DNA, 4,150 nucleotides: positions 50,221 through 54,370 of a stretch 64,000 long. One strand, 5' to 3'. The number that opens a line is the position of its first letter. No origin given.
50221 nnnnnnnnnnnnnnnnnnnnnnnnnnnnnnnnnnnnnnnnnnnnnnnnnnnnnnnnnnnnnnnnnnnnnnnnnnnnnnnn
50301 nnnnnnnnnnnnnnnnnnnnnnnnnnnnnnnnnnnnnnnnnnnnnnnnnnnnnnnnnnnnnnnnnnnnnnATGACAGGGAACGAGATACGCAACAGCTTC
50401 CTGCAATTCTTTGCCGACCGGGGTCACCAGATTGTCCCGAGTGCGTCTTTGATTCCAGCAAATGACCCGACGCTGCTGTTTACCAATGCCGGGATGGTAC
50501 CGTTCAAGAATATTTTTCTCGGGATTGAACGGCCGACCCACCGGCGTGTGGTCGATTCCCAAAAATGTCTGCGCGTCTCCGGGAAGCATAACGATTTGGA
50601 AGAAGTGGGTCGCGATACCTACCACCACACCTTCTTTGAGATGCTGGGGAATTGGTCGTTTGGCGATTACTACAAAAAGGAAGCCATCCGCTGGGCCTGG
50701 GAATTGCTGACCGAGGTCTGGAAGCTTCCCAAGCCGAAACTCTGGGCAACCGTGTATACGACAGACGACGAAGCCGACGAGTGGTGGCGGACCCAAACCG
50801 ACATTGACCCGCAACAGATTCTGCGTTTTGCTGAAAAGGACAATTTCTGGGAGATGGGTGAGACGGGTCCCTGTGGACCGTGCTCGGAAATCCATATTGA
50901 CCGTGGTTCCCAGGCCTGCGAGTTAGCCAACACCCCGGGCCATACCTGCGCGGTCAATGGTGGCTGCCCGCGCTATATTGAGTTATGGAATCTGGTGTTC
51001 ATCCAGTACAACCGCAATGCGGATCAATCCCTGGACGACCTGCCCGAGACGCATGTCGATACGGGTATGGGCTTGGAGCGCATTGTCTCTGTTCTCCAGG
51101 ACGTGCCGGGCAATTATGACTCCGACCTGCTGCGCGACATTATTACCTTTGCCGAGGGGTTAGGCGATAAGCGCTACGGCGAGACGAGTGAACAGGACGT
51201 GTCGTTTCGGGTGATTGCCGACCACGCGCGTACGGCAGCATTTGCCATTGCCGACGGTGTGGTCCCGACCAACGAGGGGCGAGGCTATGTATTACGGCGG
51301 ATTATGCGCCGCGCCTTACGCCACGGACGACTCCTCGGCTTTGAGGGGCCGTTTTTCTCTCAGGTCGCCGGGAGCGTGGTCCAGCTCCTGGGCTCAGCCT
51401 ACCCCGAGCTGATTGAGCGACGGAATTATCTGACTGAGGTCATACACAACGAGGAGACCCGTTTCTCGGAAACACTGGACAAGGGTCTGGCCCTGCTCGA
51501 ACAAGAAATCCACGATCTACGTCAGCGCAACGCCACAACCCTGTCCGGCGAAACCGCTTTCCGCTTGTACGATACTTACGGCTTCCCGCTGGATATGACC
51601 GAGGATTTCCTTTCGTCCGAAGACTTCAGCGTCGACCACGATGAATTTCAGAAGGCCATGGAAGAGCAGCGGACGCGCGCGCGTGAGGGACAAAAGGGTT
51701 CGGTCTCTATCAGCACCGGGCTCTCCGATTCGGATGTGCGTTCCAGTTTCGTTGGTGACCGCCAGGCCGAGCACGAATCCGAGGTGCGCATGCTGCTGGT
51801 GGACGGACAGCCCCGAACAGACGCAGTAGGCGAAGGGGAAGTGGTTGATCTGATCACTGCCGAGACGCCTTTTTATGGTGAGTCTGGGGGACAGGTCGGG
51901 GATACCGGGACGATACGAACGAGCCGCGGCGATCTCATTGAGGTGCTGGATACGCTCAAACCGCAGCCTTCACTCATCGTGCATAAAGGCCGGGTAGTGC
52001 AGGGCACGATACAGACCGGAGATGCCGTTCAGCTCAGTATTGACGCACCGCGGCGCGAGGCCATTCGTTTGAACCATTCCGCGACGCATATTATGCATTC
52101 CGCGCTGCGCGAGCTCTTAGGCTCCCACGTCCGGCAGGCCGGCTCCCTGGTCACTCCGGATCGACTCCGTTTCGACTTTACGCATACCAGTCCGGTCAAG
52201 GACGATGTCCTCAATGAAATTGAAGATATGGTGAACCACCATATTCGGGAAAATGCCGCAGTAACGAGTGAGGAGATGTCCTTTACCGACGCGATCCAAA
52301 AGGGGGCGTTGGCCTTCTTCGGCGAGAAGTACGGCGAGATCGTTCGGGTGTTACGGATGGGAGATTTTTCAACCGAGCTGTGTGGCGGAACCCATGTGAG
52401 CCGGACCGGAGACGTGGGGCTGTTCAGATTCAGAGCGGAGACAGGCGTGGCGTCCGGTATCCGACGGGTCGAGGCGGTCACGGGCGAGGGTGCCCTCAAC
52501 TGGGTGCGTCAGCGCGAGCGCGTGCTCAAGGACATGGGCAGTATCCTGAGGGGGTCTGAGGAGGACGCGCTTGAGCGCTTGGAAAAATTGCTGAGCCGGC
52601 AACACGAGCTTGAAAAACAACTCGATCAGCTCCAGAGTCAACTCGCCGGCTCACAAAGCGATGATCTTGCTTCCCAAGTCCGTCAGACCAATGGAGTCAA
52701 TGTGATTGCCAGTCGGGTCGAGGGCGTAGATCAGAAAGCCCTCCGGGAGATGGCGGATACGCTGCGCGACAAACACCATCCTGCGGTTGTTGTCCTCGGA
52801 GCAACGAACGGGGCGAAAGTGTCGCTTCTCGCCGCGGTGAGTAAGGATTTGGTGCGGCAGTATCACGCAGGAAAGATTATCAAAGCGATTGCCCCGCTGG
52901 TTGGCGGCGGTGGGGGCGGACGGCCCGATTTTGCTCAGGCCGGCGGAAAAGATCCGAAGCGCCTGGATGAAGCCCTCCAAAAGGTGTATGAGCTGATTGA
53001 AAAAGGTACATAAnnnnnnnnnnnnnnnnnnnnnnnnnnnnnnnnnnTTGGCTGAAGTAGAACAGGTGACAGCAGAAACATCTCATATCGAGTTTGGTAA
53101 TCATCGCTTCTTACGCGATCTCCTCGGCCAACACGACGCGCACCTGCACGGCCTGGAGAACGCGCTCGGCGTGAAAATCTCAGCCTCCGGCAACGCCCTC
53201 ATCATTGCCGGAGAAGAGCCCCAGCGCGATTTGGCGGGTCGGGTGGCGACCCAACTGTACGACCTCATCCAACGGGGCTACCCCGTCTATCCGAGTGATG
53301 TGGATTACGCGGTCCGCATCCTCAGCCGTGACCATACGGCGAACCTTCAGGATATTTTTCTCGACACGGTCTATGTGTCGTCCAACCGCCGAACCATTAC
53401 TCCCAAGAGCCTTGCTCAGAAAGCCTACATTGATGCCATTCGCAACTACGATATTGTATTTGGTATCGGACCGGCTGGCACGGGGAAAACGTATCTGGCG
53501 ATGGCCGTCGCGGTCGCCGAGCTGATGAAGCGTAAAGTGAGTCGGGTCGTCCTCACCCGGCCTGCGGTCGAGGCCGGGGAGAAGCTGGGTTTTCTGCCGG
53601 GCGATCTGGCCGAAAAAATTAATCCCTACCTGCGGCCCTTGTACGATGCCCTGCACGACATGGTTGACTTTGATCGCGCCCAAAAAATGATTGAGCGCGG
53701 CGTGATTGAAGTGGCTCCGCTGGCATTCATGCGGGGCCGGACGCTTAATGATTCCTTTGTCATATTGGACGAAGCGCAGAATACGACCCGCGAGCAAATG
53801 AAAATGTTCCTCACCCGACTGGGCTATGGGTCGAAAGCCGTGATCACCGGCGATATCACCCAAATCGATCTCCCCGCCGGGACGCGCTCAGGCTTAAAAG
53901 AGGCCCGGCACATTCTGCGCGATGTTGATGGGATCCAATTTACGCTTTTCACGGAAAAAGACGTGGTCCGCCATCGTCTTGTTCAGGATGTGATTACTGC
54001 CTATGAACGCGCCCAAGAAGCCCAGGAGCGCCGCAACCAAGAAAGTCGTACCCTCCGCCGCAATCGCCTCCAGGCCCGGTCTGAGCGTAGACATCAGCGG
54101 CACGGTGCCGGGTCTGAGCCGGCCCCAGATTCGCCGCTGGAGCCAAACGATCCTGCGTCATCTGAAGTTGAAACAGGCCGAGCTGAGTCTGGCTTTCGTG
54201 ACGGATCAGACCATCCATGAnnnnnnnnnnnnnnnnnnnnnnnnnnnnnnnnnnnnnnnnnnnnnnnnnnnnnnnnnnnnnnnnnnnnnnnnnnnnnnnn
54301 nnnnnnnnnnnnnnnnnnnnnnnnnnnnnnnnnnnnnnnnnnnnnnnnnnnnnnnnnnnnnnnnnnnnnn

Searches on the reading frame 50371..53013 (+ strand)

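Call 38: search_protein_families(library=pfam, proteins=[window:50371-53013:+], max_evalue=0.0001)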
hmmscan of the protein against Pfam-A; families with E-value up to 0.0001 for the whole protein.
window:50371-53013:+ (880 aa): 3 families
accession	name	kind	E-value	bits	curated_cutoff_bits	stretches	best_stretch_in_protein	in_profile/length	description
PF01411.24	tRNA-synt_2c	-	8e-206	685.3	30.3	1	5-560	1-551/552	tRNA synthetases class II (A)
PF02272.25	DHHA1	-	1.2e-20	74.3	25.9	1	775-877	1-101/102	DHHA1 domain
PF07973.19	tRNA_SAD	-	4.9e-15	55.7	24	1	658-701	1-44/44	Threonyl and Alanyl tRNA synthetase second additional domain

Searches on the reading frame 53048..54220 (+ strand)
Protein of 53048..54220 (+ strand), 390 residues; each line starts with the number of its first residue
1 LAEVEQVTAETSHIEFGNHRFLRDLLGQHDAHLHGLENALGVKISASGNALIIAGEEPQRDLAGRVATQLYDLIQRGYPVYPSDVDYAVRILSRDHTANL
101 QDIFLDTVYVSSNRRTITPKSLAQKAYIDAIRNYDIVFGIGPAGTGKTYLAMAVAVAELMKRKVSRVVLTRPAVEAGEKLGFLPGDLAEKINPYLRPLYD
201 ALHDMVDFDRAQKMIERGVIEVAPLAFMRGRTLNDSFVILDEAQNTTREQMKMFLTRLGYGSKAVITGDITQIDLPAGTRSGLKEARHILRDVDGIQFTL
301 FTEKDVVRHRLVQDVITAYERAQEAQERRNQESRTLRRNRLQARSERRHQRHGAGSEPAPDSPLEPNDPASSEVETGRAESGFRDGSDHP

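Call 38: search_protein_families(library=pfam, proteins=[window:53048-54220:+], max_evalue=0.0001)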
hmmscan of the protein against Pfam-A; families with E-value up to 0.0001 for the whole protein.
window:53048-54220:+ (390 aa): 4 families
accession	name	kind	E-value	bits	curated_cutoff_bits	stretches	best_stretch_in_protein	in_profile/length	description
PF02562.22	PhoH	-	6.2e-97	323.5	27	1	117-320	2-205/205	PhoH-like protein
PF13604.12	AAA_30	-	1.4e-07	31.9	27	1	124-273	6-128/191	AAA domain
PF13245.12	AAA_19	-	5e-07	30.4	25.1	1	127-273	4-129/134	AAA domain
PF01695.23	IstB_IS21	-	9.2e-05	22.5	24.1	0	119-159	77-117/238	IstB-like ATP binding protein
